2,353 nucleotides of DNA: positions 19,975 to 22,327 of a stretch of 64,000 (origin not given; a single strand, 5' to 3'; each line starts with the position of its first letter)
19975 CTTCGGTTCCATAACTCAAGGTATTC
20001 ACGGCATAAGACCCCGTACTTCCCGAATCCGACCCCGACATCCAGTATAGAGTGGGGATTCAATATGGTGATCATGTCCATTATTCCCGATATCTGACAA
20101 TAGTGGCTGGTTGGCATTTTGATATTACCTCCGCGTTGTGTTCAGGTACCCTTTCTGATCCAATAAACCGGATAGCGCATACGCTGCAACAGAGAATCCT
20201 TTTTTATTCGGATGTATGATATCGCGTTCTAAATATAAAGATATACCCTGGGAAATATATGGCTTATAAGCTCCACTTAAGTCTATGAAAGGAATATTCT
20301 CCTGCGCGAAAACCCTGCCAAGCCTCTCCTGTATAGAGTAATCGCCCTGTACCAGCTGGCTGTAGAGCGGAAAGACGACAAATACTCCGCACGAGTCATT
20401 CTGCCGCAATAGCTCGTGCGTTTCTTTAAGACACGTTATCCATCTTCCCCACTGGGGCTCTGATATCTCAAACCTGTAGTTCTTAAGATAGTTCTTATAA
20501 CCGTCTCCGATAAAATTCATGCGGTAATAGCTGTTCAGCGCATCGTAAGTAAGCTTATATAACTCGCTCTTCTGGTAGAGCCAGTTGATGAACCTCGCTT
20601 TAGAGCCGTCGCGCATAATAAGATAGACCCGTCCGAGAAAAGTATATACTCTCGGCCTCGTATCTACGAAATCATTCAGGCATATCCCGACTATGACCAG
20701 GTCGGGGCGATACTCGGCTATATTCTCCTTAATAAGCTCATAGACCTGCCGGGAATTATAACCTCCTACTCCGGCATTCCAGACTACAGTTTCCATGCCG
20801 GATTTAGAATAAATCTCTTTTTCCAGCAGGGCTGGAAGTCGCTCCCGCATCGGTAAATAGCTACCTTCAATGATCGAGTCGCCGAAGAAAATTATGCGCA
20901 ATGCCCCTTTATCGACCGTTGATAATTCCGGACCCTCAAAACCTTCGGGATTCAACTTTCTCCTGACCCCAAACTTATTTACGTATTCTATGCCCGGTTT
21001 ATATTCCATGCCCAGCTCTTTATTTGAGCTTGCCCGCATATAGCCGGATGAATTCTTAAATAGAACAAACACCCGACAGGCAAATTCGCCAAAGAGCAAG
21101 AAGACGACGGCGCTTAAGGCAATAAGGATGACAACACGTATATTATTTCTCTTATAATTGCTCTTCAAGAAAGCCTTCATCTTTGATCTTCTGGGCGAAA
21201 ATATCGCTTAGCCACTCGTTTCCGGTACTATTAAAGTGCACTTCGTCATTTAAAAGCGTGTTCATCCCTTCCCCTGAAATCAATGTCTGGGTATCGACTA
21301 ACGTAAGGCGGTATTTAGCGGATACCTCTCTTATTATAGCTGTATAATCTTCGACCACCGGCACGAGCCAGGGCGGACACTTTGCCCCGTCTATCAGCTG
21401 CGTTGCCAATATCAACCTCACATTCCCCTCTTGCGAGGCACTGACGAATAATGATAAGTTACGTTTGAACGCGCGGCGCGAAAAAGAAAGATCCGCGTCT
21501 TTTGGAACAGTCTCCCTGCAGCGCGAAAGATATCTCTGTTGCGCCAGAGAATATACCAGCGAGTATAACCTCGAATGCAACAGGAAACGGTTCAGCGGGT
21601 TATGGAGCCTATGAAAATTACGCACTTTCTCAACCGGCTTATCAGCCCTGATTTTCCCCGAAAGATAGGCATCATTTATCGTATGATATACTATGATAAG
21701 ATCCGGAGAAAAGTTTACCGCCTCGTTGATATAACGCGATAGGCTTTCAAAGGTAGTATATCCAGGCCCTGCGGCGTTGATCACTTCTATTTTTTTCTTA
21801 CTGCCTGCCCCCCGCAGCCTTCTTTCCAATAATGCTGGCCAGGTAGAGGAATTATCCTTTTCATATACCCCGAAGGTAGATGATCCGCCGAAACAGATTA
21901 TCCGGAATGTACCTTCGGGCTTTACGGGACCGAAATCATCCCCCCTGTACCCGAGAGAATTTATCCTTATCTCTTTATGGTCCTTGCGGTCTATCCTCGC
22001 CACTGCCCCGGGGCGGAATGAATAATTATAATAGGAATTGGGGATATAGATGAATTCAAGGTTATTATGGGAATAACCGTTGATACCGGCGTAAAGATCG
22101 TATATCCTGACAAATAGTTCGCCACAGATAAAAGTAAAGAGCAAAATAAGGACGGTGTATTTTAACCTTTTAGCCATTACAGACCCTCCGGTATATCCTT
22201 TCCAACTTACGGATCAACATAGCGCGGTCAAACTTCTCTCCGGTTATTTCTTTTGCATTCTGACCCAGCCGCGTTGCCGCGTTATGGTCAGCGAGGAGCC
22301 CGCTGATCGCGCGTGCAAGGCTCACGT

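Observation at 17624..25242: Four membrane-anchored SGNH paralogues interleaved with four methyltransferases, and no MBOAT or AT3 partner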

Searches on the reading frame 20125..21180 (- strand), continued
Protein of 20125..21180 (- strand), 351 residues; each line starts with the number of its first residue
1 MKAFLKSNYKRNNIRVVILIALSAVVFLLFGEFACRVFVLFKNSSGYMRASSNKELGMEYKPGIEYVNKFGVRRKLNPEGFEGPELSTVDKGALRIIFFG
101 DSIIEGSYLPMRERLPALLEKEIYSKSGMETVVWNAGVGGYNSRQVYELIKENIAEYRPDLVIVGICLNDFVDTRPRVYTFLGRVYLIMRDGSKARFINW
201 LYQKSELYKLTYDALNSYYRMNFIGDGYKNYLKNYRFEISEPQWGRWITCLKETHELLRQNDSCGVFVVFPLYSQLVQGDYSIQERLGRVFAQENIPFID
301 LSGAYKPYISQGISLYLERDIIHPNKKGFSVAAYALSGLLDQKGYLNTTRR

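Call 39: fold_search(model_id=the predicted structure, library=pdb)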
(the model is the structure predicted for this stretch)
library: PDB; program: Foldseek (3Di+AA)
matches with E <= 10: 1337; with E <= 0.001: 85
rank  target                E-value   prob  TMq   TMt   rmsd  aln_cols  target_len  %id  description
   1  4ppy_B                1.5e-07  1.00  0.38  0.60   6.8       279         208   16  Crystal structure of a putative acylhydrolase (BF3764) from Bacteroides fragilis NCTC 9343 at 2.00 A resolution (released 2014-04-02)
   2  3rjt_A                1.5e-07  1.00  0.40  0.63   8.3       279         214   16  Crystal structure of lipolytic protein G-D-S-L family from Alicyclobacillus acidocaldarius subsp. acidocaldarius DSM 4 (released 2011-04-27)
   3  8a2n_B                1.8e-07  1.00  0.49  0.57   8.7       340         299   13  Structure of crocagin biosynthetic protein CgnD (released 2023-02-22)
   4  4ppy_A                2.0e-07  1.00  0.38  0.59   6.9       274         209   14  Crystal structure of a putative acylhydrolase (BF3764) from Bacteroides fragilis NCTC 9343 at 2.00 A resolution (released 2014-04-02)
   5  8a2n_A                2.2e-07  1.00  0.49  0.57   8.2       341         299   13  Structure of crocagin biosynthetic protein CgnD (released 2023-02-22)
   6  9hi5_B                4.0e-07  1.00  0.37  0.56   7.1       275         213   15  Structure of scaffold FI6-focused design_02 (released 2025-12-03)
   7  4rsh_A                4.5e-07  1.00  0.40  0.75   7.1       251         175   15  Structure of a putative lipolytic protein of G-D-S-L family from Desulfitobacterium hafniense DCB-2 (released 2014-11-19)
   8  9hi5_A                5.0e-07  1.00  0.38  0.64   6.2       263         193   15  Structure of scaffold FI6-focused design_02 (released 2025-12-03)
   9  7ddy_B                6.0e-07  1.00  0.41  0.68   7.9       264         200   14  Crystal structure of an acetyl xylan esterase AlAXEase (released 2021-06-02)
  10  7ddy_A                7.1e-07  1.00  0.41  0.69   8.4       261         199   14  Crystal structure of an acetyl xylan esterase AlAXEase (released 2021-06-02)
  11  9hi5_C                7.5e-07  1.00  0.36  0.57   7.1       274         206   14  Structure of scaffold FI6-focused design_02 (released 2025-12-03)
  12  4iyj_A                9.0e-07  1.00  0.37  0.58   6.5       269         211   14  Crystal structure of a putative acylhydrolase (BACUNI_03406) from Bacteroides uniformis ATCC 8492 at 1.37 A resolution (released 2013-03-06)
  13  9hi4_D                9.5e-07  1.00  0.37  0.58   6.8       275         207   14  Structure of FI6-focused design_03 scaffold in complex with FI6-Fab (released 2025-12-03)
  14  3mil_A                1.0e-06  1.00  0.41  0.58   6.1       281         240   14  Crystal structure of isoamyl acetate-hydrolyzing esterase from Saccharomyces cerevisiae (released 2010-11-24)
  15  4iyj_B                1.2e-06  1.00  0.35  0.55   7.0       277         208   14  Crystal structure of a putative acylhydrolase (BACUNI_03406) from Bacteroides uniformis ATCC 8492 at 1.37 A resolution (released 2013-03-06)
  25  1j00                  2.4e-06  1.00  0.40  0.74   5.3       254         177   13  E. coli Thioesterase I/Protease I/Lysophospholipase L1 in complexed with diethyl phosphono moiety (released 2003-07-08)
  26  1ivn                  3.4e-06  1.00  0.42  0.77   4.4       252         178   14  E.coli Thioesterase I/Protease I/Lysophospholiase L1 (released 2003-07-08)
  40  1jrl                  6.0e-06  1.00  0.40  0.74   6.1       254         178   14  Crystal structure of E. coli Lysophospholiase L1/Acyl-CoA Thioesterase I/Protease I L109P mutant (released 2003-07-08)
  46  1u8u                  8.0e-06  1.00  0.39  0.72   5.7       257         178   16  E. coli Thioesterase I/Protease I/Lysophospholiase L1 in complexed with octanoic acid (released 2005-04-05)
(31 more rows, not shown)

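Call 51: find_related_loci(query=A4, collection=genome_contigs, flank=10000)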
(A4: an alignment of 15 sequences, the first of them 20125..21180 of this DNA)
Query A4 (351 aa) in genome_contigs; peptide patterns used: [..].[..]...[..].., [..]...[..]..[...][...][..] (x = any residue, [..] = any of these).
39 stretches matched a pattern; 5 encode a relative of the query (tblastn E <= 1e-3); 5 distinct loci.
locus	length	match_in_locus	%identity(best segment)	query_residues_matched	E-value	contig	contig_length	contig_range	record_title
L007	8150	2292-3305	34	9-346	6e-60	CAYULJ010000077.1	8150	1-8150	MAG TPA_asm: uncultured Planctomycetia bacterium isolate SRP167671_co1_160 genome assembly, contig: NODE_10484_length_81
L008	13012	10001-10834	38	61-337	2e-59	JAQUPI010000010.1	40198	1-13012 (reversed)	MAG: Candidatus Omnitrophota bacterium isolate STD1_220 NODE_1933_length_40198_cov_4.355519_Sandtown_D1, whole genome sh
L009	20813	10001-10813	27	64-333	1e-13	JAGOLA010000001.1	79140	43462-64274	MAG: Candidatus Omnitrophota bacterium isolate Go_SlDig_bin_159 Go_SlDig_694_length_79140_cov_5.417096, whole genome sho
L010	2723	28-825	25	96-342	2e-9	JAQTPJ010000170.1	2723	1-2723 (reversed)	MAG: Candidatus Omnitrophota bacterium isolate STB_113 NODE_161367_length_2723_cov_1.997689_Sandtown_B, whole genome sho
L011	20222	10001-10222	34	95-174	2e-8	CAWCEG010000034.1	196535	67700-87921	MAG: uncultured Nitrospiraceae bacterium isolate MFD08497.bin.2.96 genome assembly, contig: contig_190999, whole genome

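Call 78: list_cluster_members(proteins=[P0001, P0028, P0168])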
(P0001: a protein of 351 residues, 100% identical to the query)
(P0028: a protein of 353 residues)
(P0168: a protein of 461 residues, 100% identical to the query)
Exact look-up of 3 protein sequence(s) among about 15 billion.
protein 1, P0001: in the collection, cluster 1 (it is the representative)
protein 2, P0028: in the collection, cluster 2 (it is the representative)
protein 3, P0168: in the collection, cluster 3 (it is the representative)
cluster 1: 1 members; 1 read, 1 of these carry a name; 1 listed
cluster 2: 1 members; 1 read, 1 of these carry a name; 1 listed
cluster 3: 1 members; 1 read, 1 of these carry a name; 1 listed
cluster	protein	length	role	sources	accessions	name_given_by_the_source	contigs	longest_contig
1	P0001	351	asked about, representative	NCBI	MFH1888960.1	MAG: SGNH/GDSL hydrolase family protein [Candidatus Omnitrophota bacterium]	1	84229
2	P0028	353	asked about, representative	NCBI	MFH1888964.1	MAG: hypothetical protein ABH806_02605 [Candidatus Omnitrophota bacterium]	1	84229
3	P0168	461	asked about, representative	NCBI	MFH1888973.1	MAG: hypothetical protein ABH806_02650 [Candidatus Omnitrophota bacterium]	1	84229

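Call 81: search_dna_similar(query=window:20125-21180:-, collection=plasmids, mode=protein, max_evalue=0.00001, max_rows=15)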
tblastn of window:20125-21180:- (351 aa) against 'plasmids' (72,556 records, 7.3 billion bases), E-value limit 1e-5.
Records with a match: 8; places in all: 8; records where one place covers at least 80% of the query: 7.
Best place of each record, by identity: <60% 8.
By first word of the organism name: Ensifer 7; Desulfolutivibrio 1.
By predicted mobility (MOB-suite, as given by PLSDB): non-mobilizable 8.
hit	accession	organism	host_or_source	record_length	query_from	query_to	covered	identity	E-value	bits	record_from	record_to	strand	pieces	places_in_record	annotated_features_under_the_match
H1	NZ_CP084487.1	Ensifer adhaerens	cellculture,soil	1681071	6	342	96%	23.0%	4e-9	66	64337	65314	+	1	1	none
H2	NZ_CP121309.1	Ensifer adhaerens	bacterial colony,soil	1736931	6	342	96%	23.0%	4e-9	66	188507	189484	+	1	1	none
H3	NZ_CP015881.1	Ensifer adhaerens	silty clay loam soil (pH 6.1)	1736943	6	342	96%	23.0%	4e-9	66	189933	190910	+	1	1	none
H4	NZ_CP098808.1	Ensifer adhaerens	whole organism,soil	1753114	6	342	96%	23.0%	4e-9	66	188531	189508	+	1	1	none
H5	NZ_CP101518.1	Ensifer adhaerens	cell cuture,rhizosphere soil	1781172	6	342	96%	23.0%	4e-9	66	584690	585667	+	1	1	none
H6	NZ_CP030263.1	Ensifer adhaerens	Zea mays,whole organism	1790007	6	342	96%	23.0%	4e-9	66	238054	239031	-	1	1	none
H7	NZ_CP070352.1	Ensifer sp. PDNC004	cell culture,Plastic debris in ...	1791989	40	342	86%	23.0%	4e-9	66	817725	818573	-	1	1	none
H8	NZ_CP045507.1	Desulfolutivibrio sulfoxidireducens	cell culture,sewage treatment plant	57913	10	173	47%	28.7%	2e-6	57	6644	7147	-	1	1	SGNH/GDSL hydrolase family protein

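Call 82: get_annotated_region(hit=H3, flank=12000)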
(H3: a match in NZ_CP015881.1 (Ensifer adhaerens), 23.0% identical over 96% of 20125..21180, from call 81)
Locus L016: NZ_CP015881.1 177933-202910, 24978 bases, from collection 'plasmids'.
description: Ensifer adhaerens strain Casida A plasmid pCasidaAA, complete sequence
organism: Ensifer adhaerens (NCBI taxid 106592)
taxonomy: Bacteria; Pseudomonadota; Alphaproteobacteria; Hyphomicrobiales; Rhizobiaceae; Ensifer; Ensifer adhaerens
host: -; source: silty clay loam soil (pH 6.1); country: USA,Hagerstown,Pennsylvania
typing (MOB-suite, as given by PLSDB): non-mobilizable; mating-pair formation MPF_T
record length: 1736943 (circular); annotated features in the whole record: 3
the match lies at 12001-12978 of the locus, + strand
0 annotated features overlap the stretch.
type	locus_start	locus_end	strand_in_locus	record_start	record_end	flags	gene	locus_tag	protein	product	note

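Call 84: search_protein_families(library=pfam, proteins=[L016:1323-3287:-, L016:3413-4351:+, L016:4409-6241:-, L016:6449-6895:-, L016:6954-7334:-, L016:7362-9170:+, L016:9131-9814:+, L016:10119-10610:+, L016:10668-11960:-, L016:13079-16063:-], max_evalue=0.001)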
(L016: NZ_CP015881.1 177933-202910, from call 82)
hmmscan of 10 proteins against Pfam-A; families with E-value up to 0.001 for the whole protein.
L016:1323-3287:- (654 aa): 0 families

L016:3413-4351:+ (312 aa): 2 families
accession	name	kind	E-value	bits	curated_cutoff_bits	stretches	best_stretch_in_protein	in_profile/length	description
PF03466.25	LysR_substrate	-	2.7e-23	82.9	28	1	93-295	3-207/209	LysR substrate binding domain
PF00126.33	HTH_1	-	2.5e-16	59.8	26.6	1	9-67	2-60/60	Bacterial regulatory helix-turn-helix protein, lysR family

L016:4409-6241:- (610 aa): 2 families
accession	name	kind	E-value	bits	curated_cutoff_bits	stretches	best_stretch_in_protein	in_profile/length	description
PF02543.21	Carbam_trans_N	-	3.3e-108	362.6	24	1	2-346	1-346/346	Carbamoyltransferase N-terminus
PF16861.10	Carbam_trans_C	-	3e-71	238.9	27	1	404-592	2-170/170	Carbamoyltransferase C-terminus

L016:6449-6895:- (148 aa): 1 family
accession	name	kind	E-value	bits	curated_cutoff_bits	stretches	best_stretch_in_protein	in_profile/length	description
PF19588.4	SxtJ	-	9.8e-06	26.7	24.4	1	24-119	4-98/99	Saxitoxin biosynthesis operon protein SxtJ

L016:6954-7334:- (126 aa): 0 families

L016:7362-9170:+ (602 aa): 3 families
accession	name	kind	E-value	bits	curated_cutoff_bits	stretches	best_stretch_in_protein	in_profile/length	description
PF07730.19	HisKA_3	-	7.4e-16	58.9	24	1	394-459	1-66/68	Histidine kinase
PF13581.12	HATPase_c_2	-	4.9e-07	30.2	27.4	1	501-563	24-91/127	Histidine kinase-like ATPase domain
PF02518.31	HATPase_c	-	6.3e-06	27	26.4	1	509-600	6-109/111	Histidine kinase-, DNA gyrase B-, and HSP90-like ATPase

L016:9131-9814:+ (227 aa): 3 families
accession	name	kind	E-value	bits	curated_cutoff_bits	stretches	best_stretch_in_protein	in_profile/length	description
PF00072.30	Response_reg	-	1e-23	84.1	30.2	1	18-127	2-108/111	Response regulator receiver domain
PF00196.25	GerE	-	7.5e-16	57.9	23.5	1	164-219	2-57/57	Bacterial regulatory proteins, luxR family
PF08281.18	Sigma70_r4_2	-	0.00059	19.9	25.7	0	181-202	28-49/54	Sigma-70, region 4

L016:10119-10610:+ (163 aa): 0 families

L016:10668-11960:- (430 aa): 0 families

L016:13079-16063:- (994 aa): 1 family
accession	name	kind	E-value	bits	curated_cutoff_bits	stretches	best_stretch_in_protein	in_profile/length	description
PF03797.25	Autotransporter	-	5.5e-54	184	26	1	730-973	1-254/255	Autotransporter beta-domain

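Call 86: find_related_loci(query=A4, collection=metagenome_contigs, flank=10000)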
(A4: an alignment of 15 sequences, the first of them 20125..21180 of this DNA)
Query A4 (351 aa) in metagenome_contigs; peptide patterns used: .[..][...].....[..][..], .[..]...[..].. (x = any residue, [..] = any of these).
274 stretches matched a pattern; 111 encode a relative of the query (tblastn E <= 1e-3); the best 80 are kept; 79 distinct loci.
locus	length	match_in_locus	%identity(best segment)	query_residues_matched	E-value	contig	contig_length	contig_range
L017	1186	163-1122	36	20-337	8e-68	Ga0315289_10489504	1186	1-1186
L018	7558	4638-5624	36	22-350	2e-61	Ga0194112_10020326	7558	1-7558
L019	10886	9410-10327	36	32-337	5e-59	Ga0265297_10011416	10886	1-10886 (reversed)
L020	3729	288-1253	35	17-337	8e-59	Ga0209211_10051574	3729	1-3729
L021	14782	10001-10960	35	17-337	2e-55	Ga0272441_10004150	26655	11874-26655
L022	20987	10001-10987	32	10-337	3e-54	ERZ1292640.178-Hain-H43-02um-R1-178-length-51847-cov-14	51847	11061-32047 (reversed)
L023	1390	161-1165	32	18-351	2e-54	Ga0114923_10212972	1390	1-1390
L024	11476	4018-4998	31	11-336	3e-51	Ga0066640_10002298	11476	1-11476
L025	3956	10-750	36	91-336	1e-45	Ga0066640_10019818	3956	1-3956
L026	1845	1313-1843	38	31-205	5e-28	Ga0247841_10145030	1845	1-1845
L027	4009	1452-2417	29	11-333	4e-26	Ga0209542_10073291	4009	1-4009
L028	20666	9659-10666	26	26-342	2e-21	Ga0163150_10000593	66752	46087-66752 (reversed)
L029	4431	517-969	34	15-170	1e-17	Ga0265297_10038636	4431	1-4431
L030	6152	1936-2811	24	59-346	2e-16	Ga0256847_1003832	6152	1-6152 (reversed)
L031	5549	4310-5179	28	66-348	2e-16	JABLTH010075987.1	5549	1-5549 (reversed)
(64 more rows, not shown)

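Call 90: search_protein_families(library=pfam, alignment_id=A6, max_evalue=0.001)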
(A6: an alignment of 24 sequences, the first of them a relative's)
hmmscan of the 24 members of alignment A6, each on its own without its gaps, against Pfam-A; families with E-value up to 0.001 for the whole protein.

A. member 1, L018:2475-3782:+ (435 aa): 3 families
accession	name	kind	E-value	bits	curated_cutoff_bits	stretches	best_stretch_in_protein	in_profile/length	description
PF01943.22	Polysacc_synt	-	2.9e-28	99.5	28.2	1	9-281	1-273/274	Polysaccharide biosynthesis protein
PF13440.11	Polysacc_synt_3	-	9.3e-10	38.6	23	1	33-328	1-290/293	Polysaccharide biosynthesis protein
PF03023.19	MurJ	-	1.7e-05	24.1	27.4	1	161-406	141-397/451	Lipid II flippase MurJ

B. families by the number of members that match (of 24 scanned): 42 families (the first 25 are shown)
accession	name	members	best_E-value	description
PF13440.11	Polysacc_synt_3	6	1.6e-58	Polysaccharide biosynthesis protein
PF01943.22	Polysacc_synt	6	1.2e-30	Polysaccharide biosynthesis protein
PF13231.12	PMT_2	6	1.1e-15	Dolichyl-phosphate-mannose-protein mannosyltransferase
PF00999.27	Na_H_Exchanger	3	1.9e-60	Sodium/hydrogen exchanger, transmembrane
PF13520.12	AA_permease_2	1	1.2e-54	Amino acid permease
PF02687.27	FtsX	1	2.2e-33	FtsX-like permease C-terminal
PF00324.27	AA_permease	1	5.2e-27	Amino acid permease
PF12704.14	MacB_PCD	1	3.8e-21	MacB-like periplasmic core domain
PF00515.34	TPR_1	1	3.2e-20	Tetratricopeptide repeat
PF04932.20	Wzy_C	1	2e-19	O-Antigen ligase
PF07719.23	TPR_2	1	1.1e-18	Tetratricopeptide repeat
PF13414.12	TPR_11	1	5.8e-18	TPR repeat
PF13424.12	TPR_12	1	2.1e-17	Tetratricopeptide repeat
PF00571.33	CBS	1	3e-17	CBS domain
PF00924.24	MS_channel_2nd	1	6e-17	Mechanosensitive ion channel, beta-domain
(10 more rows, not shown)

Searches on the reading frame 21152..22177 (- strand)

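Call 3: search_protein_families(library=pfam, proteins=[window:21152-22177:-], max_evalue=0.01)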
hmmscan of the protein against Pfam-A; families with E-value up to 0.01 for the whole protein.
window:21152-22177:- (341 aa): 3 families
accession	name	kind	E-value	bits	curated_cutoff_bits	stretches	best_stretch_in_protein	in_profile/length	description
PF13472.12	Lipase_GDSL_2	-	5.8e-15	56.7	32.9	1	95-321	1-177/178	GDSL-like Lipase/Acylhydrolase family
PF00657.28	Lipase_GDSL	-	2e-07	31.8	23.6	1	93-324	1-205/208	GDSL-like Lipase/Acylhydrolase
PF25182.1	NonGDSL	-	0.00012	21.9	80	1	86-170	23-107/220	Non-GDSL lipase-like family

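Call 4: search_protein_families(library=ncbifam, proteins=[window:21152-22177:-], max_evalue=0.01)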
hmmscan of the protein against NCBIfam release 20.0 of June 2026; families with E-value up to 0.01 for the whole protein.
window:21152-22177:- (341 aa): 2 families
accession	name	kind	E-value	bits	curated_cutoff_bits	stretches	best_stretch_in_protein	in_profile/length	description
NF042968.1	AcxylEst_AxeA1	equivalog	0.00014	20.3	700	0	274-326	407-458/459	acetylxylan esterase AxeA1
NF007819.1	PRK10528.1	equivalog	0.0055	16.4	270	0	99-170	36-105/210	multifunctional acyl-CoA thioesterase I/protease I/lysophospholipase L1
